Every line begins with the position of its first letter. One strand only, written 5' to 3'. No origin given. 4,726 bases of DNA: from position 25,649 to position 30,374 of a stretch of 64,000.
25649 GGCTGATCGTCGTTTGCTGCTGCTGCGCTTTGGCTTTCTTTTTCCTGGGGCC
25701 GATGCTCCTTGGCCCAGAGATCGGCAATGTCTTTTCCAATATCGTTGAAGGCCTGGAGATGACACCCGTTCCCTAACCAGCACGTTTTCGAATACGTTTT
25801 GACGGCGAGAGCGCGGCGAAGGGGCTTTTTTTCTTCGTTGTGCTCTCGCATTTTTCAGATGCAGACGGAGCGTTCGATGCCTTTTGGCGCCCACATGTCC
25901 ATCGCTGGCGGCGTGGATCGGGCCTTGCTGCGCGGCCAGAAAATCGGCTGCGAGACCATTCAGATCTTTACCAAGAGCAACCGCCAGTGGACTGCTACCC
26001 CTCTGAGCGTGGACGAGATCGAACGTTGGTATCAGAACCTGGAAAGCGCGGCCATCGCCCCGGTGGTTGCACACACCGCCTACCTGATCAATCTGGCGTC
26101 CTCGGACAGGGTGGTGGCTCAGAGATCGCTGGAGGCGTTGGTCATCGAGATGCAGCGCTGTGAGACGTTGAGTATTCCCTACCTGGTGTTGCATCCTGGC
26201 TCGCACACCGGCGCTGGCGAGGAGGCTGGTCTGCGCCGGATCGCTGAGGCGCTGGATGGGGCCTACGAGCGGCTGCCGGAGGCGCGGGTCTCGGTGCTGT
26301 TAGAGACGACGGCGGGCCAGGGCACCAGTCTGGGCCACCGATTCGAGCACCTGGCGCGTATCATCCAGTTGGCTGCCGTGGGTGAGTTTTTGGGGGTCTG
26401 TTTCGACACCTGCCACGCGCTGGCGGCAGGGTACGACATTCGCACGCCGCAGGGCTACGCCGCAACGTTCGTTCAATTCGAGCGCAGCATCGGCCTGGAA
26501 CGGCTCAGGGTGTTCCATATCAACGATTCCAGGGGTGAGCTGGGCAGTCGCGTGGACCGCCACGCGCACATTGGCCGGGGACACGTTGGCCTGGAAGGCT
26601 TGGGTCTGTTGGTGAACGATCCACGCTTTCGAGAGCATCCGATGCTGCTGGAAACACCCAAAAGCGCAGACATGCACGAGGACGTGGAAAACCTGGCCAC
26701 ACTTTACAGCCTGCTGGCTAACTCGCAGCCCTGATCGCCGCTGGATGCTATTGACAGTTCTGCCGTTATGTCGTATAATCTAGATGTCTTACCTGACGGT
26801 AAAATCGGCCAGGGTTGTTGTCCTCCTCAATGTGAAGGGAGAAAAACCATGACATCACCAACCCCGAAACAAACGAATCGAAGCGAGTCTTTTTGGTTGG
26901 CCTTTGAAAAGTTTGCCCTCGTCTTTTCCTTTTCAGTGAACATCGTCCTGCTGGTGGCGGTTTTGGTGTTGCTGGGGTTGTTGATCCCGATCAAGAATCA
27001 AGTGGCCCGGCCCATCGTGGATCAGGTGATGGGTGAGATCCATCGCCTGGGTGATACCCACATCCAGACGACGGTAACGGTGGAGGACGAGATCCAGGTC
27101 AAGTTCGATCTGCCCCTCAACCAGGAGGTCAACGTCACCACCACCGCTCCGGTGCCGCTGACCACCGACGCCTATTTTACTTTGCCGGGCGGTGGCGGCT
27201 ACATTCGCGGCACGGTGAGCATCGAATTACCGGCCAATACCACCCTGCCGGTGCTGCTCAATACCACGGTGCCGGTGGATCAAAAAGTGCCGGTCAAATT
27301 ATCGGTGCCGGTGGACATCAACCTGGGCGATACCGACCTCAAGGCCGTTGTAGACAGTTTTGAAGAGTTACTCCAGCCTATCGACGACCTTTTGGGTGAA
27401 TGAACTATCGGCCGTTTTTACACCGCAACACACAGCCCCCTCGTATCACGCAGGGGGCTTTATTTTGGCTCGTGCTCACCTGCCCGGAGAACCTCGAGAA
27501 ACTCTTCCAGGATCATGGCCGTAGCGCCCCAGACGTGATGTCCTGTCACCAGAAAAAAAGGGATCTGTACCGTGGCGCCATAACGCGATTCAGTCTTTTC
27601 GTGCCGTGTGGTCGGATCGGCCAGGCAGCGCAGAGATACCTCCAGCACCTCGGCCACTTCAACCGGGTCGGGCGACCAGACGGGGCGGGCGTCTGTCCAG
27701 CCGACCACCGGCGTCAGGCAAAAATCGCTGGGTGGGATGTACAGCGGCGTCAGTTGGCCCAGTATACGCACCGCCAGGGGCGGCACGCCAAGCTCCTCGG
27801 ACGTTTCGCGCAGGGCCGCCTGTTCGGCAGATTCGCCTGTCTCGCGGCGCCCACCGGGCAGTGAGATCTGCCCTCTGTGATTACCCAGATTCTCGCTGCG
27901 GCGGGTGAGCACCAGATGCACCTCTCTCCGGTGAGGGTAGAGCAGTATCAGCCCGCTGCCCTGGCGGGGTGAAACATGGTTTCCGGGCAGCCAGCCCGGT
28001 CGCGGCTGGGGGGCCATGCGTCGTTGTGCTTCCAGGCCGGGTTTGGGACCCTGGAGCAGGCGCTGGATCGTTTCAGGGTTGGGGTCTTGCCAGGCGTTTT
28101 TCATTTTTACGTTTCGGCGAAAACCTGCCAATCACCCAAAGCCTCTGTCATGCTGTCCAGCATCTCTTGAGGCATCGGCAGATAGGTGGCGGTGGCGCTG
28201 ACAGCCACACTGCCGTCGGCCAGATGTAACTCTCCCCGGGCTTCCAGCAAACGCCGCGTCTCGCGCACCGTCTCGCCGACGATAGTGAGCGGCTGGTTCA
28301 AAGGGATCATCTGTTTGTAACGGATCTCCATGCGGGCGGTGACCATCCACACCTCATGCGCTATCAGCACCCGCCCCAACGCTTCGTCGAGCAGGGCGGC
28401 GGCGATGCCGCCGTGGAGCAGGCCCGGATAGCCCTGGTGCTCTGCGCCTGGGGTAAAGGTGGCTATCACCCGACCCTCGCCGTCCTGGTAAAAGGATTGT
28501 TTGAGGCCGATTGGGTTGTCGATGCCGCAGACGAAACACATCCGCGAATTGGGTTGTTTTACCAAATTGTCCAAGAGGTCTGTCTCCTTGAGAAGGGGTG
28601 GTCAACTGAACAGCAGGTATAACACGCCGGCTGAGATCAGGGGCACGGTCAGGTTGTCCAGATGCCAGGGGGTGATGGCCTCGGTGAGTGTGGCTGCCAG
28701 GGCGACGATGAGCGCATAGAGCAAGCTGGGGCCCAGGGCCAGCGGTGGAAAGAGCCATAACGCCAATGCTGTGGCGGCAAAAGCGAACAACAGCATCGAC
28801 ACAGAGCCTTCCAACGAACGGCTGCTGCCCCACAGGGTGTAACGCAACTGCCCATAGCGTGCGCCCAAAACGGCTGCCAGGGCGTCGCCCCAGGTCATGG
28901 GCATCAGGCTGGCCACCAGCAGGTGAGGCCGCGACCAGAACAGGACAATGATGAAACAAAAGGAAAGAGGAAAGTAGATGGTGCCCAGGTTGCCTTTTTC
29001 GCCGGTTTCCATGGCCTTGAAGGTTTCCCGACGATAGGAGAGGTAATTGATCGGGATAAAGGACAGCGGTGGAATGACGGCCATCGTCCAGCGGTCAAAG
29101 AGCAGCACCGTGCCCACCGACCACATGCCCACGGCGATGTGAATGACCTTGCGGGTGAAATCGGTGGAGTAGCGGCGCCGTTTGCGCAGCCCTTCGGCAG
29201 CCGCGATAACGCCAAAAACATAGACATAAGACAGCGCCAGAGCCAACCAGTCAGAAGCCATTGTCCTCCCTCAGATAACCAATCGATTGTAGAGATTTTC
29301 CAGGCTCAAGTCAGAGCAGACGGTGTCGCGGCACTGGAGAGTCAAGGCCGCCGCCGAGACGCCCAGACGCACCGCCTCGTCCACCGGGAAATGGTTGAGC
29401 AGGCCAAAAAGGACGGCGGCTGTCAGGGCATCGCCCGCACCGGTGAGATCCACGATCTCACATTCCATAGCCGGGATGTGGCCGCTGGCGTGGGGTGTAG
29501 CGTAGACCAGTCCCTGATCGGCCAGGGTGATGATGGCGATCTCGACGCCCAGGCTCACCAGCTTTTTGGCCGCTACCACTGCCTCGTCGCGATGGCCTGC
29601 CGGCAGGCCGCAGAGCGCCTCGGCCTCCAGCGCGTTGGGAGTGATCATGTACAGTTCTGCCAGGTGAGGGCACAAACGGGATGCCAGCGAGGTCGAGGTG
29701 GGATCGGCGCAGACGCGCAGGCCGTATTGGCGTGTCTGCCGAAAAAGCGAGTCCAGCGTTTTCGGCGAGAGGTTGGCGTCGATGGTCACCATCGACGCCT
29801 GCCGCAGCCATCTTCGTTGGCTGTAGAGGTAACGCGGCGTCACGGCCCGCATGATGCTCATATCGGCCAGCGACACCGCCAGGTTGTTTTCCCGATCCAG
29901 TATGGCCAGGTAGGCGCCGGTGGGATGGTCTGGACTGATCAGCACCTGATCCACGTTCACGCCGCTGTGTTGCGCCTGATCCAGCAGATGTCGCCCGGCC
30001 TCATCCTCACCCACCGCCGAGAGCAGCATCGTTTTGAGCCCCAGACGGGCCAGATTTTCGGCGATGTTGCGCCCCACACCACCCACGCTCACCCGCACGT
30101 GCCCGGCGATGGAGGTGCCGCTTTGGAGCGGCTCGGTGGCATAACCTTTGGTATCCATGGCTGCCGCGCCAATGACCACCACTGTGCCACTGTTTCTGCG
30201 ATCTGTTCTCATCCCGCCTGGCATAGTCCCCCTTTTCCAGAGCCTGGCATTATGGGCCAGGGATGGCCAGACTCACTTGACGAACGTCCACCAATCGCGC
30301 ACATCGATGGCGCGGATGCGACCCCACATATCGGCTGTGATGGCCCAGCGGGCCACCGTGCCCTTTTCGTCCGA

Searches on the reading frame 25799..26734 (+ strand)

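Call 48: search_protein_families(library=pfam, proteins=[window:25799-26734:+], max_evalue=0.00001)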
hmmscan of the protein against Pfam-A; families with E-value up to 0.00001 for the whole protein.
window:25799-26734:+ (311 aa): 1 family
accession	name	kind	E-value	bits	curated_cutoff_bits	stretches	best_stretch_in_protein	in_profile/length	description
PF01261.30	AP_endonuc_2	-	5.9e-50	170.7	31.1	1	47-295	5-242/249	Xylose isomerase-like TIM barrel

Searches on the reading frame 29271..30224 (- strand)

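Call 48: search_protein_families(library=pfam, proteins=[window:29271-30224:-], max_evalue=0.00001)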
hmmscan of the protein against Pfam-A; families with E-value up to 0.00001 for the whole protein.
window:29271-30224:- (317 aa): 2 families
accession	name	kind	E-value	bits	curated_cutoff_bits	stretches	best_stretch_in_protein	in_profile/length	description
PF00294.29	PfkB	-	5.1e-53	180.8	25.8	1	15-301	4-295/302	pfkB family carbohydrate kinase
PF08543.17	Phos_pyr_kin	-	2.7e-07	30.7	27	1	180-288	112-224/246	Phosphomethylpyrimidine kinase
